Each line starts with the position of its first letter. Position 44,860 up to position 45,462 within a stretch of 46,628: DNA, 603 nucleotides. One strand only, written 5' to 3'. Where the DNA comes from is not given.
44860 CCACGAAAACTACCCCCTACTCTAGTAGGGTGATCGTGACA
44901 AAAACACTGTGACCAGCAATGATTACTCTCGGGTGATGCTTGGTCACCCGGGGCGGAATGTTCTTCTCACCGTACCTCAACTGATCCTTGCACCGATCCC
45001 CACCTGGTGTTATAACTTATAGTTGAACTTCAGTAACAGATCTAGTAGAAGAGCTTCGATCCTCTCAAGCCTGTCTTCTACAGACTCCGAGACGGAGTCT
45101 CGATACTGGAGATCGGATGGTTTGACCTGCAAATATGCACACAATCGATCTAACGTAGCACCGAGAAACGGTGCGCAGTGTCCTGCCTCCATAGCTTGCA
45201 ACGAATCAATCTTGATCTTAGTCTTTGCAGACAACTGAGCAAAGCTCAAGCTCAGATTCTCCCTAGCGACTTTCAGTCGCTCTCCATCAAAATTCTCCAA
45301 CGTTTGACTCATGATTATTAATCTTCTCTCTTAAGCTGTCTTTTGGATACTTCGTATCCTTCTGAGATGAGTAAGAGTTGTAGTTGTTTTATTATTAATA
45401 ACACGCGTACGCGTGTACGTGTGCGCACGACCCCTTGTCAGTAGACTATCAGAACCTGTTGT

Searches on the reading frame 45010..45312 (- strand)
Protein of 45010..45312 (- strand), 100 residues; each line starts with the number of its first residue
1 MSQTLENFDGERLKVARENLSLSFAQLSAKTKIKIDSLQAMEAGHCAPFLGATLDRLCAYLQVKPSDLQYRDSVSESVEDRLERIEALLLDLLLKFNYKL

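Call 9: search_protein_families(library=phrogs, proteins=[window:45010-45312:-], max_evalue=0.01)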
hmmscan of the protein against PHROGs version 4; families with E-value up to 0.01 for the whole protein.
window:45010-45312:- (100 aa): 5 families
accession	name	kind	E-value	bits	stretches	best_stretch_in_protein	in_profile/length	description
phrog_3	-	transcription regulation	0.00037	21.4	1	5-81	85-158/430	transcriptional repressor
phrog_2439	-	transcription regulation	0.00064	19.7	1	6-66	5-64/367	transcriptional regulator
phrog_2967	-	transcription regulation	0.00072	20.2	1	10-72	12-73/225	transcriptional regulator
phrog_8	-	transcription regulation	0.0019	18.7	1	9-77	162-224/346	transcriptional regulator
phrog_5823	-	transcription regulation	0.0025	18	1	10-81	8-80/404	transcriptional regulator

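Call 10: search_protein_families(library=pfam, proteins=[window:45010-45312:-], max_evalue=0.01)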
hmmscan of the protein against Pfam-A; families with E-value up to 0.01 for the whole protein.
window:45010-45312:- (100 aa): 4 families
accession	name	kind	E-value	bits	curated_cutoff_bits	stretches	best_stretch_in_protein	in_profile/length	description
PF13413.12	HTH_25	-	1e-06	28.9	24.6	1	12-52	1-41/62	Helix-turn-helix domain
PF13560.12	HTH_31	-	2e-05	25.3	27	1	10-68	3-61/64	Helix-turn-helix domain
PF13443.12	HTH_26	-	2.7e-05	24.8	22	1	13-68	2-57/63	Cro/C1-type HTH DNA-binding domain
PF12844.13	HTH_19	-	0.0025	18.1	30.2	1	10-44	1-35/64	Helix-turn-helix domain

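Call 39: find_homologous_proteins(query=window:45010-45312:-)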
Query window:45010-45312:- (100 aa): 2 proteins with E <= 0.001 among 10 candidates.
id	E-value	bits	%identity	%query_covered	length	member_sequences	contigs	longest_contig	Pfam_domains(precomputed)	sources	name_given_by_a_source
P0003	2.2e-56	205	100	100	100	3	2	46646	PF13413.13,PF13560.13,PF13443.13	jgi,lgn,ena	-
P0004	2.6e-44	167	89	87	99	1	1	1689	PF12844.14,PF13413.13,PF13560.13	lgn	-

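Call 40: find_encoding_contigs(protein=P0003, flank=3000)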
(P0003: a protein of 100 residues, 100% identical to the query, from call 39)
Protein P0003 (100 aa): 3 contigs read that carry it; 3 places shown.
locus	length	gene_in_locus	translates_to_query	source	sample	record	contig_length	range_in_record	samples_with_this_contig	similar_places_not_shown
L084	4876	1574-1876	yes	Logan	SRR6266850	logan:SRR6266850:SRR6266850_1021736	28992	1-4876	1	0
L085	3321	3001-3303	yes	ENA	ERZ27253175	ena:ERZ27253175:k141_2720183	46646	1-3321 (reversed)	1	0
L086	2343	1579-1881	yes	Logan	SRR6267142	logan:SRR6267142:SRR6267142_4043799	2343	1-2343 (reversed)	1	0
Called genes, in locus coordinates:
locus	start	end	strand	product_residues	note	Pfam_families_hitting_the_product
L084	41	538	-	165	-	PF19474:DUF6011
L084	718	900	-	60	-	-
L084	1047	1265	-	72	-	-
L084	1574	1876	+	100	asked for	PF13560:HTH_31 (weak), PF13413:HTH_25 (weak), PF13443:HTH_26 (weak)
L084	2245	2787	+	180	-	-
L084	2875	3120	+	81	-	PF24071:Phage_zn_bind_3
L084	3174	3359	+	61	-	-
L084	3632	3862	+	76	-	-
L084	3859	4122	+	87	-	-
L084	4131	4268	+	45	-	PF19731:DUF6222 (weak)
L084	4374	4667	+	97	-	-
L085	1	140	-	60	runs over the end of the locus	-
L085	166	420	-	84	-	-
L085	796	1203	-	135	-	-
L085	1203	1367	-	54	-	-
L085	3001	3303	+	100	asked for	PF13560:HTH_31 (weak), PF13413:HTH_25 (weak), PF13443:HTH_26 (weak)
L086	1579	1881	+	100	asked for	PF13560:HTH_31 (weak), PF13413:HTH_25 (weak), PF13443:HTH_26 (weak)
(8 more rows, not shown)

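Call 41: find_encoding_contigs(protein=P0004, flank=3000)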
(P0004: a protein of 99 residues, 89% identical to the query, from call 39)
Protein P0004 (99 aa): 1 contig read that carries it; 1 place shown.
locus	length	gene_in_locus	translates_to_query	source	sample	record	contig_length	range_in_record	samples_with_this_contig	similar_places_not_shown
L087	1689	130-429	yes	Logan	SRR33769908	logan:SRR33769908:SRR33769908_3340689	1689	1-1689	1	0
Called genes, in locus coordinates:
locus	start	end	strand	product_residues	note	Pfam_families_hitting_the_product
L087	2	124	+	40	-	?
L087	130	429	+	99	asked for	PF12844:HTH_19 (weak), PF13560:HTH_31, PF13413:HTH_25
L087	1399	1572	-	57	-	-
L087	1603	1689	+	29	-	?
